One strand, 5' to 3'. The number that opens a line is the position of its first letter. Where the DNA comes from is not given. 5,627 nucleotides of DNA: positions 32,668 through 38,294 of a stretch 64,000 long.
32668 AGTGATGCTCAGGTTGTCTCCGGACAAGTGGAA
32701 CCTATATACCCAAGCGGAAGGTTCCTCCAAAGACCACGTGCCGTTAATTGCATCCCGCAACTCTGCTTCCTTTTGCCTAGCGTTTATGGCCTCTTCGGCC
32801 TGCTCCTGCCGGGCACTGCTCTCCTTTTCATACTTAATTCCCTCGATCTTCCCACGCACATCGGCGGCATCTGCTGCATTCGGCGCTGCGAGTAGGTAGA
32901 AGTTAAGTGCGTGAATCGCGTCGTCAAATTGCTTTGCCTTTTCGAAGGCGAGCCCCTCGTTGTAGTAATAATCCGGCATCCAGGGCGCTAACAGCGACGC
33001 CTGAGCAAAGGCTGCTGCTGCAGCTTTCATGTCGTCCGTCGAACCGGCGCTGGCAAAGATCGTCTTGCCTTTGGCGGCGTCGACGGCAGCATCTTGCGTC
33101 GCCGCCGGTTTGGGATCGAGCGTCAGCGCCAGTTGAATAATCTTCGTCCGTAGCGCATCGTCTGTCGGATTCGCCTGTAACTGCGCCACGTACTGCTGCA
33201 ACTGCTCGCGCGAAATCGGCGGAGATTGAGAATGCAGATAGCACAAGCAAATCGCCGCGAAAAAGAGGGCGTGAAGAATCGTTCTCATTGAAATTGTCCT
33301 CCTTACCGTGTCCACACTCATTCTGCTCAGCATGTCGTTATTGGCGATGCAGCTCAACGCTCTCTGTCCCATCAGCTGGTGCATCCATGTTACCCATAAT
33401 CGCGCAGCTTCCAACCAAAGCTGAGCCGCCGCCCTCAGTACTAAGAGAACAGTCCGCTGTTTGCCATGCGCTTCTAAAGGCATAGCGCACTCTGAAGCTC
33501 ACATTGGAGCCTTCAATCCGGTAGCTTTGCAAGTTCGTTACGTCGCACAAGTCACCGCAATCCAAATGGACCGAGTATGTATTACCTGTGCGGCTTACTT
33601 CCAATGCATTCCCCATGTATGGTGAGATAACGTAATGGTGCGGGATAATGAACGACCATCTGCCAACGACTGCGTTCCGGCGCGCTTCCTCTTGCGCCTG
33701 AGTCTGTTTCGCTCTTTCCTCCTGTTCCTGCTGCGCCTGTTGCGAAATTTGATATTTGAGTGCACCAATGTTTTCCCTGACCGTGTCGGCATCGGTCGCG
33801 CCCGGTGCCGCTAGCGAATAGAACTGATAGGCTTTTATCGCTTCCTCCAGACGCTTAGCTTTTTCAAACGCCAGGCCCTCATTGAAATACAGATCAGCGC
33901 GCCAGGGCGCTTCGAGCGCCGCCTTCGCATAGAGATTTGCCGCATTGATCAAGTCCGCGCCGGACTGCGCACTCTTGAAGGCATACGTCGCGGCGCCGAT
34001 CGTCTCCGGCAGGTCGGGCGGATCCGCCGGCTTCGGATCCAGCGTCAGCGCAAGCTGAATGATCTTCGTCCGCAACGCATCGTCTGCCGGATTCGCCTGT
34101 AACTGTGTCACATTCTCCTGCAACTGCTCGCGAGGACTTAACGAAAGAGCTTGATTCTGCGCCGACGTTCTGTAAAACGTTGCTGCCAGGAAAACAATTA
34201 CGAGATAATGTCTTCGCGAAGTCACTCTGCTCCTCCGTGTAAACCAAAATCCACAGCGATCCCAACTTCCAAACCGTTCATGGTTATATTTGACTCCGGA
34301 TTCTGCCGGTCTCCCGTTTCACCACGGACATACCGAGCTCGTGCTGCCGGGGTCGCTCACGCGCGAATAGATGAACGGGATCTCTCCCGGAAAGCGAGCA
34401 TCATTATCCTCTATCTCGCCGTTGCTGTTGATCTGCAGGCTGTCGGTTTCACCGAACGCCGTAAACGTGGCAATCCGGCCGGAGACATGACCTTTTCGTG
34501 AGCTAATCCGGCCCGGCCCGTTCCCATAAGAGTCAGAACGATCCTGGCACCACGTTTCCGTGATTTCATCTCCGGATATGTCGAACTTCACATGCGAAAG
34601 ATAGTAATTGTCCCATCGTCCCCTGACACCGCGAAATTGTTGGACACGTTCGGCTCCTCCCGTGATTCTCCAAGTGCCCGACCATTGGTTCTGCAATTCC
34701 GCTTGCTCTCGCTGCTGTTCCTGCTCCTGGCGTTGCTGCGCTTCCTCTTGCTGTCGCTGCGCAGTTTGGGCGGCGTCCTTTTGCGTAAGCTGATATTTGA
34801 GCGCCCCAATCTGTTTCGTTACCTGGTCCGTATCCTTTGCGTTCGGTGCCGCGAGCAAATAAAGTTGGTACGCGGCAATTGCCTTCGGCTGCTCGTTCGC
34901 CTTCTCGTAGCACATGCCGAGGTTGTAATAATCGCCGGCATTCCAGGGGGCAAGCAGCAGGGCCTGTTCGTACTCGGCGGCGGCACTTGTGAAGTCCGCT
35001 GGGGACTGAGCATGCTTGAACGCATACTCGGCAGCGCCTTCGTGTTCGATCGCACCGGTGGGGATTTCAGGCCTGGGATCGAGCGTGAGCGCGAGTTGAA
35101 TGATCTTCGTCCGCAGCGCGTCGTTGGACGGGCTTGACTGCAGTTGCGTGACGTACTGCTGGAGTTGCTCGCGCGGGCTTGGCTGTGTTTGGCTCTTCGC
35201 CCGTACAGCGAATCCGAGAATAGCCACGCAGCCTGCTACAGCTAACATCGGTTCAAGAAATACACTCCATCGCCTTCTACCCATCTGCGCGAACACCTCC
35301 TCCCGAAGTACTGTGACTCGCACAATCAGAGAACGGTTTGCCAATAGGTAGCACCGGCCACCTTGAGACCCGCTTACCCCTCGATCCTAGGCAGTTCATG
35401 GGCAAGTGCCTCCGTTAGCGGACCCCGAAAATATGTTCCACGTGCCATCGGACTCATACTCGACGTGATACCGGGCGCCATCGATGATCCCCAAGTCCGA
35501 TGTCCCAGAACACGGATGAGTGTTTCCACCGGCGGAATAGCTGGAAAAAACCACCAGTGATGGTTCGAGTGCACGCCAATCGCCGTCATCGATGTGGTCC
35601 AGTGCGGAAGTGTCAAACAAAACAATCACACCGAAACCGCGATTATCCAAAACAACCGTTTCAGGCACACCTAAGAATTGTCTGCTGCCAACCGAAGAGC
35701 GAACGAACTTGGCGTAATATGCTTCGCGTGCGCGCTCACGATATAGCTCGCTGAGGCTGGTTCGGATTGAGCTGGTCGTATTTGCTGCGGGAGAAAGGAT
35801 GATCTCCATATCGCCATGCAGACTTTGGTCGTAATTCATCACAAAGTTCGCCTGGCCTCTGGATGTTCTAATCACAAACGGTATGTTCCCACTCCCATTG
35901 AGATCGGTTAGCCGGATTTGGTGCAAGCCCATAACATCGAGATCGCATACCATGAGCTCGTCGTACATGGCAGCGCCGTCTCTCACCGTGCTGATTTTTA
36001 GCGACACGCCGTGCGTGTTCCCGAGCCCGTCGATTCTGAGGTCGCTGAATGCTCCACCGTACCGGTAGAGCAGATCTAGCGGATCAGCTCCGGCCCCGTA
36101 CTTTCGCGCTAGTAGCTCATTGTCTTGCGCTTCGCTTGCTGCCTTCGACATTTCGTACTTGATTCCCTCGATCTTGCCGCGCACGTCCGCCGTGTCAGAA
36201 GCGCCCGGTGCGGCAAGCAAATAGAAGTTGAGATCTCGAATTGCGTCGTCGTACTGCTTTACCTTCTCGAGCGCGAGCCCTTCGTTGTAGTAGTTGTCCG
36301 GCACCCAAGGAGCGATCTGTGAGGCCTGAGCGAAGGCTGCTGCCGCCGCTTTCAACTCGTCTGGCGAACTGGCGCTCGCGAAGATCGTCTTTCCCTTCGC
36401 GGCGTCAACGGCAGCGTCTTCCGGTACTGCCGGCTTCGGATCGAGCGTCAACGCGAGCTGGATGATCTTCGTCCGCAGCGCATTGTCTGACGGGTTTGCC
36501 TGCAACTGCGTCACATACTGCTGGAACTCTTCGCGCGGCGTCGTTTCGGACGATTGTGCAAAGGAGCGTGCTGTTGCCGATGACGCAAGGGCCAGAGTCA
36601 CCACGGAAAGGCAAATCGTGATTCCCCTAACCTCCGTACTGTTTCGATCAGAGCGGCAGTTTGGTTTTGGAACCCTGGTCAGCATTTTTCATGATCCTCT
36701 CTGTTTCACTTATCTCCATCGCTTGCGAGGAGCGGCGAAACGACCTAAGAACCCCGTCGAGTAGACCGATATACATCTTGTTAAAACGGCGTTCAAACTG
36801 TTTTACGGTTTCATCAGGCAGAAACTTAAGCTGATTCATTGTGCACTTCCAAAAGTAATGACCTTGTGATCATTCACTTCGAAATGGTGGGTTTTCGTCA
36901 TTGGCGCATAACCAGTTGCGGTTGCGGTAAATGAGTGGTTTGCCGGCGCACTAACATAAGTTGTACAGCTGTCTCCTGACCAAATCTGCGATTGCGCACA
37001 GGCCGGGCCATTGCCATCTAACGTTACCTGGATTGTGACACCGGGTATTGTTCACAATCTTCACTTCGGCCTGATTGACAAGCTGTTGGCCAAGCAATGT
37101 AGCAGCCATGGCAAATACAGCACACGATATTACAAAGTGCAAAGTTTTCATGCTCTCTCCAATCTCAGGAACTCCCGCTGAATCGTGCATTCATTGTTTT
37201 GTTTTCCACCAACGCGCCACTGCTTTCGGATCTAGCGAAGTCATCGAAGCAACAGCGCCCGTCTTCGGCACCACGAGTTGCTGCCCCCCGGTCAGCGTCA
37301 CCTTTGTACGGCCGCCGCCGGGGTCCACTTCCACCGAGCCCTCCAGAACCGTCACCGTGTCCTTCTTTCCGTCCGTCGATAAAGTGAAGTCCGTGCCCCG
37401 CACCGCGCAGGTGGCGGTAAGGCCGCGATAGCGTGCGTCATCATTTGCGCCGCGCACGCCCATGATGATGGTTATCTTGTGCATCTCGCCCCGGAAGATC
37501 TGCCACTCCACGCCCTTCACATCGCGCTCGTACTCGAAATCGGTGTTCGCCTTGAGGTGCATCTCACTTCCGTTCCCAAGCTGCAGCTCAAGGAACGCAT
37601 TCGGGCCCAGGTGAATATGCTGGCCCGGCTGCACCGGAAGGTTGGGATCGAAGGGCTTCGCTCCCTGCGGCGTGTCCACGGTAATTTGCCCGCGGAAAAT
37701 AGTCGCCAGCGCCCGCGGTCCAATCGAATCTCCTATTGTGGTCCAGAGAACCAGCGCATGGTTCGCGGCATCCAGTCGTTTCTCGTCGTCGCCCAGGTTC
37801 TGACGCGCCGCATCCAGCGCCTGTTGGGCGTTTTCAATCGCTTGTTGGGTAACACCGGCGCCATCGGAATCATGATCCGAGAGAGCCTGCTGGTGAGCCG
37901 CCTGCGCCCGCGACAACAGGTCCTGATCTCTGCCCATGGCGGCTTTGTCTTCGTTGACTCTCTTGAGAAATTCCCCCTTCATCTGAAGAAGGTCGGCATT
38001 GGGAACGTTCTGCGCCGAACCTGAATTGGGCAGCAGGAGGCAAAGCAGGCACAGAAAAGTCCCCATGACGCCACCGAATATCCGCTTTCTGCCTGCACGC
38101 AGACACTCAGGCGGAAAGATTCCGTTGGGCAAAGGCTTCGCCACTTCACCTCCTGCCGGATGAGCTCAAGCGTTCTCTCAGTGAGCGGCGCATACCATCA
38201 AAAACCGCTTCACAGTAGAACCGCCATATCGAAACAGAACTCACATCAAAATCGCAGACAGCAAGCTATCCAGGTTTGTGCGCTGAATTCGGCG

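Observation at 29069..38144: Minus-strand block: FecR-domain protein, small Cys peptide, six tandem secreted paralogs with a shared head and unrelated tails, and a coiled-coil protein (best candidate for an undescribed system)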

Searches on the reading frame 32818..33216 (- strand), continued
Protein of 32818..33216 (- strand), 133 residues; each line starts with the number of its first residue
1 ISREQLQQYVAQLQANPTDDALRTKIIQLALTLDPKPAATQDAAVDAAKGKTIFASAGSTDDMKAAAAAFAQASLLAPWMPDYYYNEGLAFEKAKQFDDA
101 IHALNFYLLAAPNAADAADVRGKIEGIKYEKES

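Call 78: find_encoding_contigs(protein=P0172, flank=10000, max_places=2)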
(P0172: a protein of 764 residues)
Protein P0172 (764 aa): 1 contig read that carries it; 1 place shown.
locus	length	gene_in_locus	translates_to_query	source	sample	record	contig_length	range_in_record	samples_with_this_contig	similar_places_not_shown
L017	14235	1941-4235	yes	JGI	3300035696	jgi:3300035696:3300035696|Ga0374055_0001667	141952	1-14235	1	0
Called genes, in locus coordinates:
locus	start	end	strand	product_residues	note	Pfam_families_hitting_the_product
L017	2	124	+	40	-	?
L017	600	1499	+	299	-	-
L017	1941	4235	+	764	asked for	PF12796:Ank_2, PF13637:Ank_4, PF00023:Ank, PF13857:Ank_5, PF12796:Ank_2, PF13857:Ank_5, PF00023:Ank, PF12796:Ank_2, +8 more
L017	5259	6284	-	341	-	PF01370:Epimerase, PF04321:RmlD_sub_bind (faint), PF13460:NAD_binding_10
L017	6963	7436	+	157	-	-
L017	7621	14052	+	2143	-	-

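Call 93: search_protein_families(library=pfam, proteins=[L016:12956-17485:+, L017:7621-14052:+, L001:10905-11828:+, L002:10760-12124:+, L016:8585-9997:+], max_evalue=0.01)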
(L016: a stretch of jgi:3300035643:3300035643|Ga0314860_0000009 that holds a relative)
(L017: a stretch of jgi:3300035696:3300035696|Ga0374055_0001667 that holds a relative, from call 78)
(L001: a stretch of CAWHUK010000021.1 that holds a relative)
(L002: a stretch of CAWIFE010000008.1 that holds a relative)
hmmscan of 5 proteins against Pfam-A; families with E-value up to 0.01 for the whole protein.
L016:12956-17485:+ (1509 aa): 5 families
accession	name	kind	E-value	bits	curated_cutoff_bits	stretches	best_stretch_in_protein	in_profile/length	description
PF15418.12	DUF4625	-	8.5e-05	23.3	27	0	1287-1322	87-122/131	Domain of unknown function (DUF4625)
PF01835.25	MG2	-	0.0025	18.6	32.8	0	1285-1323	53-92/96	MG2 domain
PF11614.14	FixG_C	-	0.004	17.7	25.6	0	1270-1315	56-102/119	IG-like fold at C-terminal of FixG, putative oxidoreductase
PF15902.12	Sortilin-Vps10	-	0.007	15.6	33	0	220-348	3-115/446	Sortilin, neurotensin receptor 3,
PF10633.15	NPCBM_assoc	-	0.0092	16.6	24.4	0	1084-1108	52-76/78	NPCBM-associated, NEW3 domain of alpha-galactosidase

L017:7621-14052:+ (2143 aa): 0 families

L001:10905-11828:+ (307 aa): 0 families

L002:10760-12124:+ (454 aa): 0 families

L016:8585-9997:+ (470 aa): 0 families

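Call 98: find_related_loci(query=A2, collection=viral_contigs, flank=5000)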
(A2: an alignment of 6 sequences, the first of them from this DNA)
Query A2 (133 aa) in viral_contigs; peptide patterns used: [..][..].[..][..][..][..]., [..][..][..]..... (x = any residue, [..] = any of these).
107 stretches matched a pattern, but none encodes a relative of the query by tblastn (E <= 1e-3).

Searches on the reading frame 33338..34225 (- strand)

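Call 3: search_protein_families(library=pfam, proteins=[window:33338-34225:-], max_evalue=1)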
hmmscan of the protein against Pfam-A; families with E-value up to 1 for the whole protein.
window:33338-34225:- (295 aa): 6 families
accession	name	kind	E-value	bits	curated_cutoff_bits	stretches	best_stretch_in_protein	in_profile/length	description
PF13371.12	TPR_9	-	0.00065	20.1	35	1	106-151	25-70/73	Tetratricopeptide repeat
PF00515.34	TPR_1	-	0.0014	18.8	27.8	1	110-134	1-25/34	Tetratricopeptide repeat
PF07719.23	TPR_2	-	0.0081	16.7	27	1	110-134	1-25/34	Tetratricopeptide repeat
PF13432.12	TPR_16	-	0.072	14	32.7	1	95-134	16-55/65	Tetratricopeptide repeat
PF08895.16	DUF1840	-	0.11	13.2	25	1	138-182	31-75/108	Domain of unknown function (DUF1840)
PF13181.12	TPR_8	-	0.18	12.5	25.7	1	110-134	1-25/34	Tetratricopeptide repeat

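Call 4: search_protein_families(library=ncbifam, proteins=[window:33338-34225:-], max_evalue=1)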
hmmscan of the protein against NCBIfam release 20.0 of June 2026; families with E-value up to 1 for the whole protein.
window:33338-34225:- (295 aa): 2 families
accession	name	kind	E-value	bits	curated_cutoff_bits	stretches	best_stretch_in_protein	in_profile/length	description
NF047507.1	TPR_BatC_Lepto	exception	0.015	14.8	175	1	105-181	91-164/214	TPR repeat-containing protein BatC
NF040959.1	MamA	equivalog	0.047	13.1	200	1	94-134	123-163/204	magnetosome protein MamA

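Call 81: search_protein_families(library=padloc, proteins=[window:33338-34225:-], max_evalue=0.01)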
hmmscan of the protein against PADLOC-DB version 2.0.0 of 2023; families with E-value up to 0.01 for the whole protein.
window:33338-34225:- (295 aa): 0 families

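Call 82: search_protein_families(library=phrogs, proteins=[window:33338-34225:-], max_evalue=0.01)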
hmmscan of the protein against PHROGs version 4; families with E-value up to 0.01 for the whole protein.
window:33338-34225:- (295 aa): 0 families

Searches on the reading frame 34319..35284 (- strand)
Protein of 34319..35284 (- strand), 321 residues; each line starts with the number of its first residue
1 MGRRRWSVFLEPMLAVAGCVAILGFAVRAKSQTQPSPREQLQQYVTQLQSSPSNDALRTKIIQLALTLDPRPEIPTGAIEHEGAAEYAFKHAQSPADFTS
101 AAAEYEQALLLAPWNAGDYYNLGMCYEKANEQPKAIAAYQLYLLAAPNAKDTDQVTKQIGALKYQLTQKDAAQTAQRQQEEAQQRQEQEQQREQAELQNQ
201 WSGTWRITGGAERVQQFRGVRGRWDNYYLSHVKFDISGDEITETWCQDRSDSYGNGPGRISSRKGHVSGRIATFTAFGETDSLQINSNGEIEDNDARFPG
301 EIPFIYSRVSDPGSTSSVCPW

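Call 3: search_protein_families(library=pfam, proteins=[window:34319-35284:-], max_evalue=1)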
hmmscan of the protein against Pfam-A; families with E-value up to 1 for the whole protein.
window:34319-35284:- (321 aa): 10 families
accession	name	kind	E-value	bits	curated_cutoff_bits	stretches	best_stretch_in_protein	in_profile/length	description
PF13371.12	TPR_9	-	2.8e-07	30.9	35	1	93-159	6-72/73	Tetratricopeptide repeat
PF13432.12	TPR_16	-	0.0025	18.7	32.7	1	97-148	12-63/65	Tetratricopeptide repeat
PF14559.12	TPR_19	-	0.0032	18.2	25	1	97-148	6-57/68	Tetratricopeptide repeat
PF00515.34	TPR_1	-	0.0042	17.3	27.8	1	119-140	4-25/34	Tetratricopeptide repeat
PF07719.23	TPR_2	-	0.0046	17.4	27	1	119-148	4-33/34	Tetratricopeptide repeat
PF13431.12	TPR_17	-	0.029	15.1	24.4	1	105-136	2-33/34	Tetratricopeptide repeat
PF13174.12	TPR_6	-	0.033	15.3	26.3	1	119-148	3-32/33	Tetratricopeptide repeat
PF03153.18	TFIIA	-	0.064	13.7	36.2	1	30-199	51-217/415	Transcription factor IIA, alpha/beta subunit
PF13414.12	TPR_11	-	0.12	12.5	26.8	1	98-128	10-40/42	TPR repeat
PF07946.19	CCDC47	-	0.48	9.9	27.7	1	148-198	254-305/326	PAT complex subunit CCDC47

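Call 4: search_protein_families(library=ncbifam, proteins=[window:34319-35284:-], max_evalue=1)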
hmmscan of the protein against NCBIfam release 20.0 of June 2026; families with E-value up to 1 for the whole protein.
window:34319-35284:- (321 aa): 8 families
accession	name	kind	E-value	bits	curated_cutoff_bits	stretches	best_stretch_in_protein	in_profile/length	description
NF047507.1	TPR_BatC_Lepto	exception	0.0024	17.4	175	1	118-199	98-176/214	TPR repeat-containing protein BatC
NF047397.1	slr1339_fam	equivalog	0.041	14.7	45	1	142-199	44-103/143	salt stress protein, Slr1339 family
NF040959.1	MamA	equivalog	0.055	12.9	200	1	97-149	120-172/204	magnetosome protein MamA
NF033762.1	social_mot_Tgl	equivalog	0.082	12.2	225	1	107-197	161-248/252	social motility TPR repeat lipoprotein Tgl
TIGR03558.1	oxido_grp_1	subfamily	0.084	12.1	166.95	1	86-204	182-283/325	MsnO8 family LLM class oxidoreductase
NF008955.0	PRK12297.1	equivalog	0.084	11.8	406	1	128-210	293-374/429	GTPase ObgE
NF002725.1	PRK02603.1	equivalog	0.12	12.3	143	1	92-183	45-135/173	photosystem I assembly protein Ycf3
NF052230.1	T9SS_PorE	exception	0.32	9.2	600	1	120-202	61-141/648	PorE family type IX secretion system protein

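Call 81: search_protein_families(library=padloc, proteins=[window:34319-35284:-], max_evalue=0.01)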
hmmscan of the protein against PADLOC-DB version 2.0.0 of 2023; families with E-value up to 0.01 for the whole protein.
window:34319-35284:- (321 aa): 0 families

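Call 82: search_protein_families(library=phrogs, proteins=[window:34319-35284:-], max_evalue=0.01)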
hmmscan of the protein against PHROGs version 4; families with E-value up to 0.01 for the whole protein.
window:34319-35284:- (321 aa): 1 family
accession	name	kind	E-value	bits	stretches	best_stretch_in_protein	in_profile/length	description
phrog_7590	-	unknown function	0.0021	18.9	1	88-158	62-125/234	-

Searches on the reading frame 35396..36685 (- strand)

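Call 3: search_protein_families(library=pfam, proteins=[window:35396-36685:-], max_evalue=1)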
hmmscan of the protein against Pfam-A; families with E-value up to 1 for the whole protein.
window:35396-36685:- (429 aa): 3 families
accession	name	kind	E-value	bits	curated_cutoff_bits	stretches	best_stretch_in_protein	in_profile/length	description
PF13371.12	TPR_9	-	9.4e-06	26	35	1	102-169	2-69/73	Tetratricopeptide repeat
PF00515.34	TPR_1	-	0.029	14.6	27.8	1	132-152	4-24/34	Tetratricopeptide repeat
PF07719.23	TPR_2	-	0.15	12.7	27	1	130-152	2-24/34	Tetratricopeptide repeat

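Call 4: search_protein_families(library=ncbifam, proteins=[window:35396-36685:-], max_evalue=1)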
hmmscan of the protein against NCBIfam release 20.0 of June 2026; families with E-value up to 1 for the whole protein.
window:35396-36685:- (429 aa): 1 family
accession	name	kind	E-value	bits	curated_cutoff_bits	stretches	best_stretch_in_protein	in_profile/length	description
NF040959.1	MamA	equivalog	0.11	11.9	200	1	112-153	122-163/204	magnetosome protein MamA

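Call 81: search_protein_families(library=padloc, proteins=[window:35396-36685:-], max_evalue=0.01)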
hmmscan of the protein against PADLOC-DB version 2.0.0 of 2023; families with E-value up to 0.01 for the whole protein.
window:35396-36685:- (429 aa): 0 families

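Call 82: search_protein_families(library=phrogs, proteins=[window:35396-36685:-], max_evalue=0.01)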
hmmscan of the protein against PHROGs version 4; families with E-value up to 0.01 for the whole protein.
window:35396-36685:- (429 aa): 0 families

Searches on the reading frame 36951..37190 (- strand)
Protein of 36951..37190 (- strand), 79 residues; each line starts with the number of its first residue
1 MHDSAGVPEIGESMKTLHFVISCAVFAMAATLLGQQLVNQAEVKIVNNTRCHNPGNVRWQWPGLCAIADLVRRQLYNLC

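Call 3: search_protein_families(library=pfam, proteins=[window:36951-37190:-], max_evalue=1)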
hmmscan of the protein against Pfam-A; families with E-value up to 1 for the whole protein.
window:36951-37190:- (79 aa): 0 families

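Call 4: search_protein_families(library=ncbifam, proteins=[window:36951-37190:-], max_evalue=1)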
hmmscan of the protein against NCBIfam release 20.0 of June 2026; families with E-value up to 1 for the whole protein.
window:36951-37190:- (79 aa): 1 family
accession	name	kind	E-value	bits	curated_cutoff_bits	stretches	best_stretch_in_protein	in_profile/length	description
NF007037.0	PRK09496.2-4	equivalog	0.13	11.1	445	1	3-69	351-415/454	Trk system potassium transporter TrkA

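Call 81: search_protein_families(library=padloc, proteins=[window:36951-37190:-], max_evalue=0.01)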
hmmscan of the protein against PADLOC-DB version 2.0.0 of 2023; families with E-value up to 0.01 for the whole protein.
window:36951-37190:- (79 aa): 0 families

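Call 82: search_protein_families(library=phrogs, proteins=[window:36951-37190:-], max_evalue=0.01)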
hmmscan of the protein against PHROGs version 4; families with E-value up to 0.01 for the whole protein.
window:36951-37190:- (79 aa): 0 families

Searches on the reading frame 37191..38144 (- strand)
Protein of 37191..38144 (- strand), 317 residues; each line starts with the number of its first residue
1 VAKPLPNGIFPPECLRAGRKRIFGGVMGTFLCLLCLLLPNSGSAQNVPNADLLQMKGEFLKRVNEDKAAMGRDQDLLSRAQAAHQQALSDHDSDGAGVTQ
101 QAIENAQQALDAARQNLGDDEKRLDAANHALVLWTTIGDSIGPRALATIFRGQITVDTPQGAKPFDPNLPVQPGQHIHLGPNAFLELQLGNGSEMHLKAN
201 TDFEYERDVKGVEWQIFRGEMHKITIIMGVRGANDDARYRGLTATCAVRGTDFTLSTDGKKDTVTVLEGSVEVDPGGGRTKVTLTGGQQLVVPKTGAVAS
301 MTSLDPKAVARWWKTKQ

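Call 3: search_protein_families(library=pfam, proteins=[window:37191-38144:-], max_evalue=1)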
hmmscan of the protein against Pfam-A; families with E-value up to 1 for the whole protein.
window:37191-38144:- (317 aa): 3 families
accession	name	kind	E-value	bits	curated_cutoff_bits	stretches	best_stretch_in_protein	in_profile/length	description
PF04773.18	FecR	-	2.4e-07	31.6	24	1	178-272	4-97/97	FecR protein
PF05899.18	Cupin_3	-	0.0031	17.6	23.5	1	258-295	23-59/74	EutQ-like cupin domain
PF12758.12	DUF3813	-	0.17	12.7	25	1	76-123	5-50/62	Protein of unknown function (DUF3813)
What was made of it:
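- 37191..38144 (-): FecR-domain protein, 317 aa: signal-peptide-like N-terminus, a helical region at about residues 55-135, and the FecR beta-sandwich domain at aa 178-272 (nt 37329-37613). Pfam FecR E=2.4e-7, 31.6 bits, above the cut-off of 24 (call 3).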

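Call 4: search_protein_families(library=ncbifam, proteins=[window:37191-38144:-], max_evalue=1)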
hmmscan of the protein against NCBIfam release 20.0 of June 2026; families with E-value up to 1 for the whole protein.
window:37191-38144:- (317 aa): 7 families
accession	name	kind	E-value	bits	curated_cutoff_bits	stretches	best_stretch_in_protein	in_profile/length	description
NF047849.1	Lsa33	exception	1.8e-07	30.6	420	1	147-275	32-166/310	surface adhesin Lsa33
NF033165.1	lipo_LipL45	exception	0.0039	16.3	350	1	176-275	72-175/391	lipoprotein LipL45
NF033682.1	retention_LapA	subfamily_domain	0.048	13.8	50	1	166-208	26-68/145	retention module-containing protein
TIGR04320.1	Surf_Exclu_PgrA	domain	0.13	11.5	70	1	77-131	272-345/360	SEC10/PgrA surface exclusion domain-containing protein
NF033787.1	HTH_BldC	subfamily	0.14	12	77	1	295-313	5-23/49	BldC family transcriptional regulator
NF047528.1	LIMLP_03685_anti-sigma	equivalog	0.29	10.3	200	1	248-280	185-219/347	LIMLP_03685 family anti-sigma factor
NF004411.0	PRK05759.1-2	equivalog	0.56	10.3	131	1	61-129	38-106/156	F0F1 ATP synthase subunit B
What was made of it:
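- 37191..38144 (-): Weak NCBIfam matches to the Leptospira FecR-domain lipoproteins Lsa33 and LipL45 (call 4).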

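Call 23: search_solved_structures(query=window:37191-38144:-, max_evalue=10, show_alignments=1)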
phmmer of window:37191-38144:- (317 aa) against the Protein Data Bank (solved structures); distinct sequences matched with E-value up to 10: 2.
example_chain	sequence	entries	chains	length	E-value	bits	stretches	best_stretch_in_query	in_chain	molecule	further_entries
6tda_L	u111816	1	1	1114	6.4e-05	25.7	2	110-241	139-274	Chromatin structure-remodeling complex protein RSC8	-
6k15_H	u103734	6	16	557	0.24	14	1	110-242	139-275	Chromatin structure-remodeling complex protein RSC8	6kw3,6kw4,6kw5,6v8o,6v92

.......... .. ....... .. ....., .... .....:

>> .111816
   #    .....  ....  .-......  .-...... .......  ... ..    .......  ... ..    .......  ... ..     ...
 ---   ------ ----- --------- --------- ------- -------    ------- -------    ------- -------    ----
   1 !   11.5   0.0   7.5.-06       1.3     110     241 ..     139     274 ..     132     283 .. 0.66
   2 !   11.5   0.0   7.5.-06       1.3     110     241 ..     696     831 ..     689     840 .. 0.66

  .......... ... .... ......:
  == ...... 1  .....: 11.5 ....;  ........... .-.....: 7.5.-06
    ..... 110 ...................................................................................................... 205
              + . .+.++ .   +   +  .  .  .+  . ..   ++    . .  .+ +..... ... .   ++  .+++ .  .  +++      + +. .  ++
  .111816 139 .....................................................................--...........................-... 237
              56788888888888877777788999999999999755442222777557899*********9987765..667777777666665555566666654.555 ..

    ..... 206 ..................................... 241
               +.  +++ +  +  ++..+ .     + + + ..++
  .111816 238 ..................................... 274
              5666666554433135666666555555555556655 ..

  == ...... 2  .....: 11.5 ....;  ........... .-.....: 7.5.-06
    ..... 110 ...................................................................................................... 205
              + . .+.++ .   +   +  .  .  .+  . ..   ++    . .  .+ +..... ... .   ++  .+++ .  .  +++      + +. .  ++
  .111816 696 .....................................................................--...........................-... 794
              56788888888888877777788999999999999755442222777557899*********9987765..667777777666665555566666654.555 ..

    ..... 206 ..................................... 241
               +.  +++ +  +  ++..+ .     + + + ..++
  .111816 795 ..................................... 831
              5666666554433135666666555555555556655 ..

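Call 81: search_protein_families(library=padloc, proteins=[window:37191-38144:-], max_evalue=0.01)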
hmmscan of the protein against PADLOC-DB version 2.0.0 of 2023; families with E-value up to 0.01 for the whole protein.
window:37191-38144:- (317 aa): 0 families

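Call 82: search_protein_families(library=phrogs, proteins=[window:37191-38144:-], max_evalue=0.01)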
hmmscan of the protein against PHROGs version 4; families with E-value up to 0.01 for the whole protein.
window:37191-38144:- (317 aa): 0 families
